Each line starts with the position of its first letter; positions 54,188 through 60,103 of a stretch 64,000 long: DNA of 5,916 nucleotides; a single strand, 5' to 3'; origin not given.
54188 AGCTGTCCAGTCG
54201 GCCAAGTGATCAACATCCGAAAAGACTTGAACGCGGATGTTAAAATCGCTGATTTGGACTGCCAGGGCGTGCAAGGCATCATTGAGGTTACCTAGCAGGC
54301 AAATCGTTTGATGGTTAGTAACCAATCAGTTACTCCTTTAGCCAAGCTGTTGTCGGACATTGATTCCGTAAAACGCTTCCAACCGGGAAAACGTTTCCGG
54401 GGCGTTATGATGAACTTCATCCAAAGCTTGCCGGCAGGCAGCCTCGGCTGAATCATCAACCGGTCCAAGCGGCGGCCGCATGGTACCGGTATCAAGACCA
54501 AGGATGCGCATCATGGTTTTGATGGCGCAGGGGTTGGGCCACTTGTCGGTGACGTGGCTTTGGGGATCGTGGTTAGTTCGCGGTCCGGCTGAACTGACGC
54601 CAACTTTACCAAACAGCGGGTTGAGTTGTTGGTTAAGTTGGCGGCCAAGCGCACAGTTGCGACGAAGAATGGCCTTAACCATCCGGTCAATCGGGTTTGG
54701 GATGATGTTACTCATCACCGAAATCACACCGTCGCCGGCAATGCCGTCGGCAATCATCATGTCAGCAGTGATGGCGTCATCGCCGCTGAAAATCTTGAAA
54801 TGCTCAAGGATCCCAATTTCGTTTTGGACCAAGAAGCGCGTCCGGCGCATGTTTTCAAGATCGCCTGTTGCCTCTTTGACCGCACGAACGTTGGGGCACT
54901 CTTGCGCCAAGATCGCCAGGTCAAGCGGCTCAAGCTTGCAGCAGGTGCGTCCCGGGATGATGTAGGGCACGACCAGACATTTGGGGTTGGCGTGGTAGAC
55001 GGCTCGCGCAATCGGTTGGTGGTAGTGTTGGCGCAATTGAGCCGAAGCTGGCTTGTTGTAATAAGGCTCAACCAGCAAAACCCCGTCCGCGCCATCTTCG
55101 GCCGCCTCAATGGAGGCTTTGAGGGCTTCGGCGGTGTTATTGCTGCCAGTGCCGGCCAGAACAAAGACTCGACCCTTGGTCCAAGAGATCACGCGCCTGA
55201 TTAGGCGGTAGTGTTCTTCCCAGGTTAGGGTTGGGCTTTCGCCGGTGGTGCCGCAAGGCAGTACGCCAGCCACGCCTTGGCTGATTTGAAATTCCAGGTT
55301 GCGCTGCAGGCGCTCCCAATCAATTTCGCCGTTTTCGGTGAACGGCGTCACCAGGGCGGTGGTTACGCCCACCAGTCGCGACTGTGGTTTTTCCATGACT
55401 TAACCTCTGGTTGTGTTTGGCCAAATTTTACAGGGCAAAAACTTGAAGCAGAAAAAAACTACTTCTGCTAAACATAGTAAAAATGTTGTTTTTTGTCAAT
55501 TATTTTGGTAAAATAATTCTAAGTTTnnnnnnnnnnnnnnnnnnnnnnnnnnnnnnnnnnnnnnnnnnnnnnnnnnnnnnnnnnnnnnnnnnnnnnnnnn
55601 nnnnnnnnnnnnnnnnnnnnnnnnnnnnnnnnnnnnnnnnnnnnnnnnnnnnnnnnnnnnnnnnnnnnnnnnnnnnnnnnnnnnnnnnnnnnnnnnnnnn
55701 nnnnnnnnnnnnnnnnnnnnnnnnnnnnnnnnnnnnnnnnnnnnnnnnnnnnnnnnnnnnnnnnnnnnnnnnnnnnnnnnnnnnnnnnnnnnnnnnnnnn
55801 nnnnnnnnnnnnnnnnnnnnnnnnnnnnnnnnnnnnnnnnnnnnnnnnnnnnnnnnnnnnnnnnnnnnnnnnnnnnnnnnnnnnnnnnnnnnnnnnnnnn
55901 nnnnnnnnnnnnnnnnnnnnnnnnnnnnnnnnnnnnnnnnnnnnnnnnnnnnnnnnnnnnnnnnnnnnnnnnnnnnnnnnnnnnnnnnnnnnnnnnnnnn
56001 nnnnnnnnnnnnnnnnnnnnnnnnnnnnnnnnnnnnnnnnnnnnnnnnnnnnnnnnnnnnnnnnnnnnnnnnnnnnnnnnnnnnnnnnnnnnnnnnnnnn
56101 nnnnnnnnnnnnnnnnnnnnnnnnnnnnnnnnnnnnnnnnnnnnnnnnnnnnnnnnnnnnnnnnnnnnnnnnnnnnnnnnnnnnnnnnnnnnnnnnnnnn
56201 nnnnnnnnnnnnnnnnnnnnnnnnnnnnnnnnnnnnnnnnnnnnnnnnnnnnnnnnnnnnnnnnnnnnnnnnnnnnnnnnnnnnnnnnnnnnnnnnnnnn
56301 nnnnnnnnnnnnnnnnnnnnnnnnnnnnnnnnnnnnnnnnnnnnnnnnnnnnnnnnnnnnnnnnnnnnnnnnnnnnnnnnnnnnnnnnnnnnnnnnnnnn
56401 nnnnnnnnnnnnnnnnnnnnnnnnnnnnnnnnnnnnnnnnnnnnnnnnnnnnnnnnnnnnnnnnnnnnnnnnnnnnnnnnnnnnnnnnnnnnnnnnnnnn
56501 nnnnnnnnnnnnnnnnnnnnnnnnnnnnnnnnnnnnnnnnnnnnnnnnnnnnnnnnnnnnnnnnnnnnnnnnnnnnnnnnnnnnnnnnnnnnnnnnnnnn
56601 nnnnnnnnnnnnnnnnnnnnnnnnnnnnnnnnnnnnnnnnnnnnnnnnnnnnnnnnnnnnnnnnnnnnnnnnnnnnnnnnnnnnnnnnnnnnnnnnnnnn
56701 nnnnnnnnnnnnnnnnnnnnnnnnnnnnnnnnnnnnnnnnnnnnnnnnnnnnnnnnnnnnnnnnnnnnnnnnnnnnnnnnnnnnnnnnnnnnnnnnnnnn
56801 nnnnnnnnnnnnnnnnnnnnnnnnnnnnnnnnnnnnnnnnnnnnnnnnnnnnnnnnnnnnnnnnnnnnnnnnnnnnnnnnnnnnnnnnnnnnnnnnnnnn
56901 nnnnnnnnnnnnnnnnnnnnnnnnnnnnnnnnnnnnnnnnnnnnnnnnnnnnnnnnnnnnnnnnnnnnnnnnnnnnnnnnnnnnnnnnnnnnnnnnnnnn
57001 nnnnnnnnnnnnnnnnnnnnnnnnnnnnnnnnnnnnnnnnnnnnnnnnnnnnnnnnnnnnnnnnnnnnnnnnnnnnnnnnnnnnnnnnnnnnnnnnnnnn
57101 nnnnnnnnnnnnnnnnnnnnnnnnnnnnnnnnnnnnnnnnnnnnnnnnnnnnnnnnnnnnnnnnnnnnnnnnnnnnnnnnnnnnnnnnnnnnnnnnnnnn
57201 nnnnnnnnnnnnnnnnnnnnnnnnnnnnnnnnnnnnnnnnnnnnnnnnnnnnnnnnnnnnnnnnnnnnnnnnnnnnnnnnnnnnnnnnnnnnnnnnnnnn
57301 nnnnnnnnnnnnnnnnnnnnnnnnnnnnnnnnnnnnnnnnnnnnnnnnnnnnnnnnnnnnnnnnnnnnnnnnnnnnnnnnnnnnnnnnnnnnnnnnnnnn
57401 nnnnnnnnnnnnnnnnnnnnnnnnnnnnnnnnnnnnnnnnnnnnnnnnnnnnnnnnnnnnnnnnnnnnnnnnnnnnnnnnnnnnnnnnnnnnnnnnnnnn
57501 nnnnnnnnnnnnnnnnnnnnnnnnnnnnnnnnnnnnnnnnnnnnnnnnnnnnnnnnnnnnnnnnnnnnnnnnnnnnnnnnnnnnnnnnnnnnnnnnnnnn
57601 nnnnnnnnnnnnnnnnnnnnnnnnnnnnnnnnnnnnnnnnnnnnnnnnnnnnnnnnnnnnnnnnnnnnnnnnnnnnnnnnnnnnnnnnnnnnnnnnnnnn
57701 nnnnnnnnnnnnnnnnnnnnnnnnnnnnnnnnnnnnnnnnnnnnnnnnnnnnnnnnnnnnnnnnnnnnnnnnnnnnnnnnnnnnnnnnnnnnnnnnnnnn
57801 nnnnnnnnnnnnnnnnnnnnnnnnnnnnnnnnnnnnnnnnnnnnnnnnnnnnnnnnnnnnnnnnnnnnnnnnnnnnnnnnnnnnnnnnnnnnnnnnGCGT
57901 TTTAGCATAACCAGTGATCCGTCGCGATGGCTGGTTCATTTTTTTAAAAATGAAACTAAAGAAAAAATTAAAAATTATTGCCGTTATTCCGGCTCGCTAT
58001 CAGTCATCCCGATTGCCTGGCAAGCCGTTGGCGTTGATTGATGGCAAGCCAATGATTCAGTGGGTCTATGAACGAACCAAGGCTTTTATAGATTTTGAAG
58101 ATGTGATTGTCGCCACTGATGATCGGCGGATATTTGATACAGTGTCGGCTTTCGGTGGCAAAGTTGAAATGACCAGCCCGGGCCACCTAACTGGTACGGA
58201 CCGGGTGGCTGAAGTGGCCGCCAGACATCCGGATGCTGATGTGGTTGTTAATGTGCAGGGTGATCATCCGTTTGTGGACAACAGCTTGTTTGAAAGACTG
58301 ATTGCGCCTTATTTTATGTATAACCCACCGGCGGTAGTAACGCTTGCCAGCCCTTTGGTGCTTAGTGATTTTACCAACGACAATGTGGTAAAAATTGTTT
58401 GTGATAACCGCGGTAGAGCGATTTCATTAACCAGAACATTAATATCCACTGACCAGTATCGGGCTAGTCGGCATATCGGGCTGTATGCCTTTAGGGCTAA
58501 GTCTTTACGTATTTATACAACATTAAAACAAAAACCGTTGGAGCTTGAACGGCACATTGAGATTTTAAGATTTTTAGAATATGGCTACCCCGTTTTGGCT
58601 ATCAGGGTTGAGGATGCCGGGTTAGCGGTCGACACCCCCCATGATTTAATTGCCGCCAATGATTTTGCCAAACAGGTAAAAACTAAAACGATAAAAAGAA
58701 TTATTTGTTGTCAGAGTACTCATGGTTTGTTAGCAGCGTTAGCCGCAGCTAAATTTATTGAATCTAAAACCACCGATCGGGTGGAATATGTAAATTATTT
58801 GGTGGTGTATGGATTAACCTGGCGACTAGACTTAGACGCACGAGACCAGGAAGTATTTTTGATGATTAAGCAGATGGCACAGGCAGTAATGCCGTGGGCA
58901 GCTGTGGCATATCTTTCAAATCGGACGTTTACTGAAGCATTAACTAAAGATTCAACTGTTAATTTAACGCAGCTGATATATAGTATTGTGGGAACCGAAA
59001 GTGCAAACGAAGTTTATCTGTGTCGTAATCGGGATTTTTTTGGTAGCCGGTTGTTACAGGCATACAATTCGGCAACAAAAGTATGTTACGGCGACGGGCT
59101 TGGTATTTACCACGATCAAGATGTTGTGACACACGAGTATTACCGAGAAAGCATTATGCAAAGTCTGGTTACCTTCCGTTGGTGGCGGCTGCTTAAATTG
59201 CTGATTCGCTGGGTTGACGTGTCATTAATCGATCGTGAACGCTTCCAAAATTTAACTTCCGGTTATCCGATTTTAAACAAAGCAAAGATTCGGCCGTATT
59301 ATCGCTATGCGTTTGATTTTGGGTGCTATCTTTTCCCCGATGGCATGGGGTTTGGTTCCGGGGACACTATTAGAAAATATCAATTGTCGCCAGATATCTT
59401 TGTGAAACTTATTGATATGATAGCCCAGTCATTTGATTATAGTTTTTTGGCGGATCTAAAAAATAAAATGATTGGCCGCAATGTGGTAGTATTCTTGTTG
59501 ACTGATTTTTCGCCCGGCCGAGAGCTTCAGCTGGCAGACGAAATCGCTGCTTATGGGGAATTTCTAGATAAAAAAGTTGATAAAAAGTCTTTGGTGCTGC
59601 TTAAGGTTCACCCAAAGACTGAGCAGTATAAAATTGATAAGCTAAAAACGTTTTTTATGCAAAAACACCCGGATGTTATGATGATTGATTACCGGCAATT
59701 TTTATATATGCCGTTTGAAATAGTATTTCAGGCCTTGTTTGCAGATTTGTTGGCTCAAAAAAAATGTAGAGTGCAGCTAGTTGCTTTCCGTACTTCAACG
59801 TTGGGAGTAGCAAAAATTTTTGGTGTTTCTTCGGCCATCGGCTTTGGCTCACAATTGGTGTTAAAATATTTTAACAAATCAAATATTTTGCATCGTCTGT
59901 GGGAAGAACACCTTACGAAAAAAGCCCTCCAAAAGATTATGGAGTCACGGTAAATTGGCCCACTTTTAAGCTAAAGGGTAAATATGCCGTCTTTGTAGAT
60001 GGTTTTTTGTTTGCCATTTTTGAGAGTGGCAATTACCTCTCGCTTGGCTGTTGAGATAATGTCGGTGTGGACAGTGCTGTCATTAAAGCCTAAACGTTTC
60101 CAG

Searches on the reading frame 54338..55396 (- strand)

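Call 59: search_protein_families(library=pfam, proteins=[window:54338-55396:-], max_evalue=0.001)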
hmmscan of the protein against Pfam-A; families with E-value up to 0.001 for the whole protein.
window:54338-55396:- (352 aa): 1 family
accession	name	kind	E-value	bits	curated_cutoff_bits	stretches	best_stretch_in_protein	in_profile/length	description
PF00701.28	DHDPS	-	3.4e-69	233.2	22.1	1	9-326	3-287/289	Dihydrodipicolinate synthetase family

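Call 74: search_protein_families(library=ncbifam, proteins=[window:54338-55396:-], max_evalue=0.00001)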
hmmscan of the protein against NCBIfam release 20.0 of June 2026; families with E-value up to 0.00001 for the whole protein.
window:54338-55396:- (352 aa): 7 families
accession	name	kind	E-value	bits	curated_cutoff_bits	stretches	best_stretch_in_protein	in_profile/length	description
TIGR00674.1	dapA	equivalog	4.1e-70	235.9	206.15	1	10-266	1-241/286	4-hydroxy-tetrahydrodipicolinate synthase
TIGR02313.1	HpaI-NOT-DapA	exception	4.2e-45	153.8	396.7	1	10-255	3-234/294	2,4-dihydroxyhept-2-ene-1,7-dioic acid aldolase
NF002958.0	PRK03620.1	subfamily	6.1e-30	104.1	278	1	10-194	13-186/307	5-dehydro-4-deoxyglucarate dehydratase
NF003164.0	PRK04147.1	equivalog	2.5e-26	92.7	281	1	7-261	3-241/294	N-acetylneuraminate lyase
TIGR03249.1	KdgD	equivalog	3.1e-26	92.2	373.95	1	8-252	9-237/299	5-dehydro-4-deoxyglucarate dehydratase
TIGR00683.1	nanA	equivalog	1.8e-23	83.3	382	1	8-259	1-236/293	N-acetylneuraminate lyase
NF040954.1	Arch_KDGaldase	equivalog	5.2e-20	71.9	390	1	12-259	4-229/288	bifunctional 2-dehydro-3-deoxy-phosphogluconate/2-dehydro-3-deoxy-6-phosphogalactonate aldolase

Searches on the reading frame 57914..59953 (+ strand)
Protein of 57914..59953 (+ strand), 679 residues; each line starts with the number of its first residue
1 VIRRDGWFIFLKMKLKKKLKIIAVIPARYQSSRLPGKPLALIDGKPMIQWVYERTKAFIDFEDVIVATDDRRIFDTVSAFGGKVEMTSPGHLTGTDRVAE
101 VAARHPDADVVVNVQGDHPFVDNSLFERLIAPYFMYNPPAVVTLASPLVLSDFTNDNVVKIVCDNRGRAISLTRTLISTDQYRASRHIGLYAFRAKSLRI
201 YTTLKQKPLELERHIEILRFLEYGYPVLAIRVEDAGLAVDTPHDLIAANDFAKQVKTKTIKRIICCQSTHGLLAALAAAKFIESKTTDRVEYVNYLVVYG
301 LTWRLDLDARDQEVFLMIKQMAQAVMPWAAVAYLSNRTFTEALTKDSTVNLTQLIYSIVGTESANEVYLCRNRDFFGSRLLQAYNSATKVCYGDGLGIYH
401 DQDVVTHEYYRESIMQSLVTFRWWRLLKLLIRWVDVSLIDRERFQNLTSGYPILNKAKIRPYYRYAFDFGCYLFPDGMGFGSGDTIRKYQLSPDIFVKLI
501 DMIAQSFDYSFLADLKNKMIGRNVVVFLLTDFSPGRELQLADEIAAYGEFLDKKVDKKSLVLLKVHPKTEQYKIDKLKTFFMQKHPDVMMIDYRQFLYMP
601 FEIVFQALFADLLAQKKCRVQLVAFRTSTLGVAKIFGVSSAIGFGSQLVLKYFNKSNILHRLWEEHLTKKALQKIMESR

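Call 59: search_protein_families(library=pfam, proteins=[window:57914-59953:+], max_evalue=0.001)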
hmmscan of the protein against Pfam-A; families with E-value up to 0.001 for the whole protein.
window:57914-59953:+ (679 aa): 3 families
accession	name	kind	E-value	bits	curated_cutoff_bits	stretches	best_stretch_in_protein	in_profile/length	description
PF02348.25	CTP_transf_3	-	3.1e-43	148.5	22.6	1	22-224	1-214/217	Cytidylyltransferase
PF12804.13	NTP_transf_3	-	7.2e-09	36.5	27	1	31-133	9-111/160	MobA-like NTP transferase domain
PF07388.17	A-2_8-polyST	-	2.6e-06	27.7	23.3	1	358-578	97-261/316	Alpha-2,8-polysialyltransferase (POLYST)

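Call 74: search_protein_families(library=ncbifam, proteins=[window:57914-59953:+], max_evalue=0.00001)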
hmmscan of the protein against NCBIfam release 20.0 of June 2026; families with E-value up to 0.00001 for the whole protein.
window:57914-59953:+ (679 aa): 7 families
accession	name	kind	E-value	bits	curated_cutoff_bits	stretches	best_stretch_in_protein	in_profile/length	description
NF003952.0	PRK05450.1-5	subfamily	1.3e-71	240.6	193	1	20-254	2-247/250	3-deoxy-manno-octulosonate cytidylyltransferase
NF009905.0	PRK13368.1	subfamily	8.6e-68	228.3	255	1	20-253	2-239/243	3-deoxy-manno-octulosonate cytidylyltransferase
NF003950.0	PRK05450.1-3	subfamily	1.6e-58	198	234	1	20-246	2-236/248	3-deoxy-manno-octulosonate cytidylyltransferase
NF003948.0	PRK05450.1-1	equivalog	1.2e-51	175.3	281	1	18-255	3-246/248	3-deoxy-manno-octulosonate cytidylyltransferase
TIGR00466.1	kdsB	equivalog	1.1e-41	142.9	155.2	1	22-245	4-240/241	3-deoxy-manno-octulosonate cytidylyltransferase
TIGR03584.1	PseF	equivalog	7e-10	38.9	205.7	1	22-93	1-72/222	pseudaminic acid cytidylyltransferase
TIGR02665.1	molyb_mobA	equivalog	6.6e-06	26.3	151.85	0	23-136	3-116/186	molybdenum cofactor guanylyltransferase MobA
